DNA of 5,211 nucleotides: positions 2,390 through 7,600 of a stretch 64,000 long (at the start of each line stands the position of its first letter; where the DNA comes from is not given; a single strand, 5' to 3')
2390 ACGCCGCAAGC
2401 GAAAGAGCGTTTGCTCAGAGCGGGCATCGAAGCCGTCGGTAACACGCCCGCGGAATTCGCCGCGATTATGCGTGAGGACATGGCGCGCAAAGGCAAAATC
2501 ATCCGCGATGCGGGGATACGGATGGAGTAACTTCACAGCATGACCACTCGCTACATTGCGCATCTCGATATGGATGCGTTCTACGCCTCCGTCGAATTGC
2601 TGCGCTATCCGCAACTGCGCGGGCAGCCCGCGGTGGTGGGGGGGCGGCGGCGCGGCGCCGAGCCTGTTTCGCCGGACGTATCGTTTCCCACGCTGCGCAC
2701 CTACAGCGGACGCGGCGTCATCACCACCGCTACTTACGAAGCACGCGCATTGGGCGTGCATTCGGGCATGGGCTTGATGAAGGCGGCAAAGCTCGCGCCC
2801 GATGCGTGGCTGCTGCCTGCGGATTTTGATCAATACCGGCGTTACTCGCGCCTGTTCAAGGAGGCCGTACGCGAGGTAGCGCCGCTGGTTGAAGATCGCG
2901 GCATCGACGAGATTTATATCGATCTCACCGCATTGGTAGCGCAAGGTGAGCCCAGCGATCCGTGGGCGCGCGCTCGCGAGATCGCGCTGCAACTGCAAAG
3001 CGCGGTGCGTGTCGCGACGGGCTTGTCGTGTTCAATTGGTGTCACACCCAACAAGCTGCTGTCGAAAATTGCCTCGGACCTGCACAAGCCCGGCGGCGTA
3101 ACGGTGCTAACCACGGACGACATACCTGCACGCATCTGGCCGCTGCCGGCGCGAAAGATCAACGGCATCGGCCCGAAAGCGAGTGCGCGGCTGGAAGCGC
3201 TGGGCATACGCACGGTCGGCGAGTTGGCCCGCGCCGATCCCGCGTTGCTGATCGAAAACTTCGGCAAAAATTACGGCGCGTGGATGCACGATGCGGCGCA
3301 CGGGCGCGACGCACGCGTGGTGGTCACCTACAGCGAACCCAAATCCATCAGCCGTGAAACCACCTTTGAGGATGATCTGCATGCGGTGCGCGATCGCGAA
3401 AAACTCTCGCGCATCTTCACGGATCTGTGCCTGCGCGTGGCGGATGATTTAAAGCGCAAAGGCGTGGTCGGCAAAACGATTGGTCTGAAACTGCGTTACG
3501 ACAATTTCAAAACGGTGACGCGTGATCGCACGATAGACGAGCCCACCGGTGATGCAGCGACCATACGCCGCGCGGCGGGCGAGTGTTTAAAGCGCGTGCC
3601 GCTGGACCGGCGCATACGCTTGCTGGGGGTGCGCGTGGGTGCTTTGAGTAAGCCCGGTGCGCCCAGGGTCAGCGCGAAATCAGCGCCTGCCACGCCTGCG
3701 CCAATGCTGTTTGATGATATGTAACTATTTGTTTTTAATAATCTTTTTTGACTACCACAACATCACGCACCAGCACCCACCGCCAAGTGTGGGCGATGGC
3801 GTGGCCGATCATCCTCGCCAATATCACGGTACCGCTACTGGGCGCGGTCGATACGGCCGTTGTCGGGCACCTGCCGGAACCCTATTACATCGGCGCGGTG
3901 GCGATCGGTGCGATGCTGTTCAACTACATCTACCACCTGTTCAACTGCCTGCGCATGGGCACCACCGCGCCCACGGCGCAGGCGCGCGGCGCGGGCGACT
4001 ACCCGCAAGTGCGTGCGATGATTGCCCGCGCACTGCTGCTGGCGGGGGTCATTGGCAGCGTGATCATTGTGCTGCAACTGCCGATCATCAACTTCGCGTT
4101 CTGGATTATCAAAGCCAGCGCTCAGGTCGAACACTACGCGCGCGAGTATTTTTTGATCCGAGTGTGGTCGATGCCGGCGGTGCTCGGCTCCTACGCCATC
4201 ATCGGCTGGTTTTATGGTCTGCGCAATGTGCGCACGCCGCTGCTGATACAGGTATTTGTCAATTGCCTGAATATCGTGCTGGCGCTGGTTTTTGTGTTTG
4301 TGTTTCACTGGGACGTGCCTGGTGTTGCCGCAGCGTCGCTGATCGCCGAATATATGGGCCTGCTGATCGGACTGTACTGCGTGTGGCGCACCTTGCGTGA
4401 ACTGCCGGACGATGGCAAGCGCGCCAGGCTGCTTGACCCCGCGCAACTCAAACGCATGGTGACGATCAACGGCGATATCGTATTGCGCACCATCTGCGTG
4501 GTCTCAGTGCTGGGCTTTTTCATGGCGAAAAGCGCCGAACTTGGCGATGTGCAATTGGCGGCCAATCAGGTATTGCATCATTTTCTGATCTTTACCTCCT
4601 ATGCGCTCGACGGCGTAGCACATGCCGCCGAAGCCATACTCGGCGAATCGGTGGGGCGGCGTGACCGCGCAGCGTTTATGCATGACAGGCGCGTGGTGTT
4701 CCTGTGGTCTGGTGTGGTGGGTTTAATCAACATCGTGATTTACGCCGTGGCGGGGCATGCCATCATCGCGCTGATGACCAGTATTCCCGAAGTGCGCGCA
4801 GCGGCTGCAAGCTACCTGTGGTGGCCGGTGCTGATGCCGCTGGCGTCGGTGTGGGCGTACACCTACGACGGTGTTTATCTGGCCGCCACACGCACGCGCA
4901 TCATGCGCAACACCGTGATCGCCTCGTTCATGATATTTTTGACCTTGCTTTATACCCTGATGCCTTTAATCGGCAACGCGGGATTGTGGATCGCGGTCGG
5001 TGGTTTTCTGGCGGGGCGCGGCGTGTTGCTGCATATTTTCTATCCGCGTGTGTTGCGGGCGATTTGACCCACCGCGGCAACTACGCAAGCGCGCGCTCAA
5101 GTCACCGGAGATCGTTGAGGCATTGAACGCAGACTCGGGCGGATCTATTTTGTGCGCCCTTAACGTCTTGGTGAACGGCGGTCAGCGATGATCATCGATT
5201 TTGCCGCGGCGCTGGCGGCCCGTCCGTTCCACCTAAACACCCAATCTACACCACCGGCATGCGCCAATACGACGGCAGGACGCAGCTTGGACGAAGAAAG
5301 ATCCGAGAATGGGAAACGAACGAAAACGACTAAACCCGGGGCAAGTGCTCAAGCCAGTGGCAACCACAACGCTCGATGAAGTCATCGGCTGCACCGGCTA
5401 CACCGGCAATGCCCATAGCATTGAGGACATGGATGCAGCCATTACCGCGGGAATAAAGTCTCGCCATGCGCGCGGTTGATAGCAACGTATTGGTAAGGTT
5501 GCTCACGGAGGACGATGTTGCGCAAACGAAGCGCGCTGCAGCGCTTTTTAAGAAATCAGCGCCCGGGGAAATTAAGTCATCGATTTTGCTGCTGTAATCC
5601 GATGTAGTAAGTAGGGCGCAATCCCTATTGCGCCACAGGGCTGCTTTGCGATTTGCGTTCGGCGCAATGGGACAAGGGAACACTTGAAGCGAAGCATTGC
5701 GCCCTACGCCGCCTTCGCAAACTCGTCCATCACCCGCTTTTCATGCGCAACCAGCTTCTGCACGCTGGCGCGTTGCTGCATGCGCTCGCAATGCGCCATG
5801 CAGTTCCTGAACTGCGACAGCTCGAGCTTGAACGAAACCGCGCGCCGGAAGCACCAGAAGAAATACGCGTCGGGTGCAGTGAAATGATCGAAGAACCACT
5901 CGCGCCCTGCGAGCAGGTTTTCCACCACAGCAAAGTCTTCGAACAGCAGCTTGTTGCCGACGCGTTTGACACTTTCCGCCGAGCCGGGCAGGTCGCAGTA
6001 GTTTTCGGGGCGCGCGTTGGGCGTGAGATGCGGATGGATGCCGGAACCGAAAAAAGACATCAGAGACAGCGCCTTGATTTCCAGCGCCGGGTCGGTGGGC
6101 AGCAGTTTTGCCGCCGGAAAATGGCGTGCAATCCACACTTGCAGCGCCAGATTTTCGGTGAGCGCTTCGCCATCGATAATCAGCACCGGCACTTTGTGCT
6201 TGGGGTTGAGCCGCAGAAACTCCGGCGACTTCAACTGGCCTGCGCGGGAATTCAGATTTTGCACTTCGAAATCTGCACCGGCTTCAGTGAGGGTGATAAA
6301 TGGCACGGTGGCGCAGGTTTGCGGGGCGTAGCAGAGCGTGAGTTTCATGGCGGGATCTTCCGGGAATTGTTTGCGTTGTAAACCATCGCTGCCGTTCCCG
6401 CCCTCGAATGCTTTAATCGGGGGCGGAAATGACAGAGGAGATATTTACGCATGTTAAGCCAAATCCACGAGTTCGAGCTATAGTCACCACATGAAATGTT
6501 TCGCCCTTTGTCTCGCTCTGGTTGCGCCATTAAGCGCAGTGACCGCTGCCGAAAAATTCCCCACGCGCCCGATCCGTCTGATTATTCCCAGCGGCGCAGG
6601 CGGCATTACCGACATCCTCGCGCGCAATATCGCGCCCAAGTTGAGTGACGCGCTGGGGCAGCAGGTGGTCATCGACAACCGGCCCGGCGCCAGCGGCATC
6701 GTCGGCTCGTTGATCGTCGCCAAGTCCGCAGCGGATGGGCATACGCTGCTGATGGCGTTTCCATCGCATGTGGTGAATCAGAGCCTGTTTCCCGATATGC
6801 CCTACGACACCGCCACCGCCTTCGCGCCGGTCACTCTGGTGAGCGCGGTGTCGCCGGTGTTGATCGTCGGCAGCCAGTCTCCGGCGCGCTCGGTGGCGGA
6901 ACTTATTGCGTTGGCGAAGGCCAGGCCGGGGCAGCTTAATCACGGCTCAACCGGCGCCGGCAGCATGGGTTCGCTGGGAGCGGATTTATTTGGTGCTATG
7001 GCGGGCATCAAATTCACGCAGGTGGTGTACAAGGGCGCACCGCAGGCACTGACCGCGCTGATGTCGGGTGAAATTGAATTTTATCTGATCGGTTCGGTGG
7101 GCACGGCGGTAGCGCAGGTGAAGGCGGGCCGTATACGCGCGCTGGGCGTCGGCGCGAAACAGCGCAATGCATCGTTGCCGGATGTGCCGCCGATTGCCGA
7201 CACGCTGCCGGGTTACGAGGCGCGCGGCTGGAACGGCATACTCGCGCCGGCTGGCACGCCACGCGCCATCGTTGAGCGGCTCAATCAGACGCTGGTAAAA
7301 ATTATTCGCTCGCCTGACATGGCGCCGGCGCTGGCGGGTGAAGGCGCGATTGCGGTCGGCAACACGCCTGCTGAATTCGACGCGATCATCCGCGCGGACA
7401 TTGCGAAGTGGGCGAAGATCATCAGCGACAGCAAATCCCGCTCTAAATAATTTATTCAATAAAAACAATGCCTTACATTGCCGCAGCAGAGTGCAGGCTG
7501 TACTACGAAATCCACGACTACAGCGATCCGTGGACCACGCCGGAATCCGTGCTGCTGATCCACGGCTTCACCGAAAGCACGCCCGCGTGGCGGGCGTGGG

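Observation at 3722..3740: Conserved ~20-bp AT-rich box TAA-N3/4-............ recurs 9 times, almost always at gene junctions; its complement fits the IHF core consensus (exemplar; all copies listed)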

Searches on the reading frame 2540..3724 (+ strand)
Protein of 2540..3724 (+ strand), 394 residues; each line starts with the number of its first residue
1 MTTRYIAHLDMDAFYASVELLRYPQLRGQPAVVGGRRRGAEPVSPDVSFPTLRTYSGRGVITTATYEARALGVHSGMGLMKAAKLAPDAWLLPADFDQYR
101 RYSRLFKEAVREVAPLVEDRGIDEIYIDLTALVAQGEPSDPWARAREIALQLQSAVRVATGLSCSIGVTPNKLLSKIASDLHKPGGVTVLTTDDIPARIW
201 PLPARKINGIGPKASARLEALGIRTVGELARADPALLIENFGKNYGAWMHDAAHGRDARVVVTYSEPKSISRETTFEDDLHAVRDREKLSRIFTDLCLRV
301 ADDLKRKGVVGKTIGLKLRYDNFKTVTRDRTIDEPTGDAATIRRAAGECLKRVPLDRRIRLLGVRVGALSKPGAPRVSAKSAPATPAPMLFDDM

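Call 12: search_protein_families(library=pfam, proteins=[window:2540-3724:+])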
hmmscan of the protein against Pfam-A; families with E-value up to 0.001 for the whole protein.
window:2540-3724:+ (394 aa): 7 families
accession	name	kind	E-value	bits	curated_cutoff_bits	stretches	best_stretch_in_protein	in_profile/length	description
PF00817.25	IMS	-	5.6e-41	140.3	23.2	1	9-180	1-148/148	impB/mucB/samB family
PF11799.13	IMS_C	-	1.9e-26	93.1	20.7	1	267-372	1-102/109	impB/mucB/samB family C-terminal domain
PF11798.14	IMS_HHH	-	1e-06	29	24.4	1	193-223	2-32/32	IMS family HHH motif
PF21999.2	IMS_HHH_1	-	2.9e-06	28.1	27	1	209-257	5-53/53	DNA polymerase-iota, thumb domain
PF21704.3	POLH-Rev1_HhH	-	5.1e-06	27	27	1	202-255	1-55/56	DNApol eta/Rev1, HhH motif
PF11731.14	Cdd1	-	0.00014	22.4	25.5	1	206-249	10-53/86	Pathogenicity locus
PF14520.12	HHH_5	-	0.00025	21.9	27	1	206-238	6-38/57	Helix-hairpin-helix domain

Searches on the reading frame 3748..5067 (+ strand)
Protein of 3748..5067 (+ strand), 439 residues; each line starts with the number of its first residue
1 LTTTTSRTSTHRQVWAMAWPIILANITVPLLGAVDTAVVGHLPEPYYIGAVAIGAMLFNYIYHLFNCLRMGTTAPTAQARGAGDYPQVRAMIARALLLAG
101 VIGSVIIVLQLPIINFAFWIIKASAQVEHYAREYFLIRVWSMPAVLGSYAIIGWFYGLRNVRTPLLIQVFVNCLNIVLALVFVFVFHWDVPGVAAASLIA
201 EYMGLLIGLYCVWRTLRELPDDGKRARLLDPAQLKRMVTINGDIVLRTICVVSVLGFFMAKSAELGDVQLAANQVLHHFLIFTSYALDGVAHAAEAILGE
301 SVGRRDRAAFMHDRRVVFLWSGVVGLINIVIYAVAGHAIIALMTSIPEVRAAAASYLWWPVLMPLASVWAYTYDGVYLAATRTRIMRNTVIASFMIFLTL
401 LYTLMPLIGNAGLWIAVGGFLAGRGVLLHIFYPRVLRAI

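Call 12: search_protein_families(library=pfam, proteins=[window:3748-5067:+])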
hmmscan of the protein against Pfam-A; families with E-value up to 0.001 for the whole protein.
window:3748-5067:+ (439 aa): 1 family
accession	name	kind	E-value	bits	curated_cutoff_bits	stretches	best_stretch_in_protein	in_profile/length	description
PF01554.23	MatE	-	5.7e-31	107.8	24.9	2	20-180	1-160/161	MatE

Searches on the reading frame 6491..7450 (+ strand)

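Call 12: search_protein_families(library=pfam, proteins=[window:6491-7450:+])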
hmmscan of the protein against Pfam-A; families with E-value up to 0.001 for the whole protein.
window:6491-7450:+ (319 aa): 1 family
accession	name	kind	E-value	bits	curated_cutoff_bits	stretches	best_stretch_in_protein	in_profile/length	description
PF03401.19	TctC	-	2e-57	195.2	27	1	44-313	2-271/274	Tripartite tricarboxylate transporter family receptor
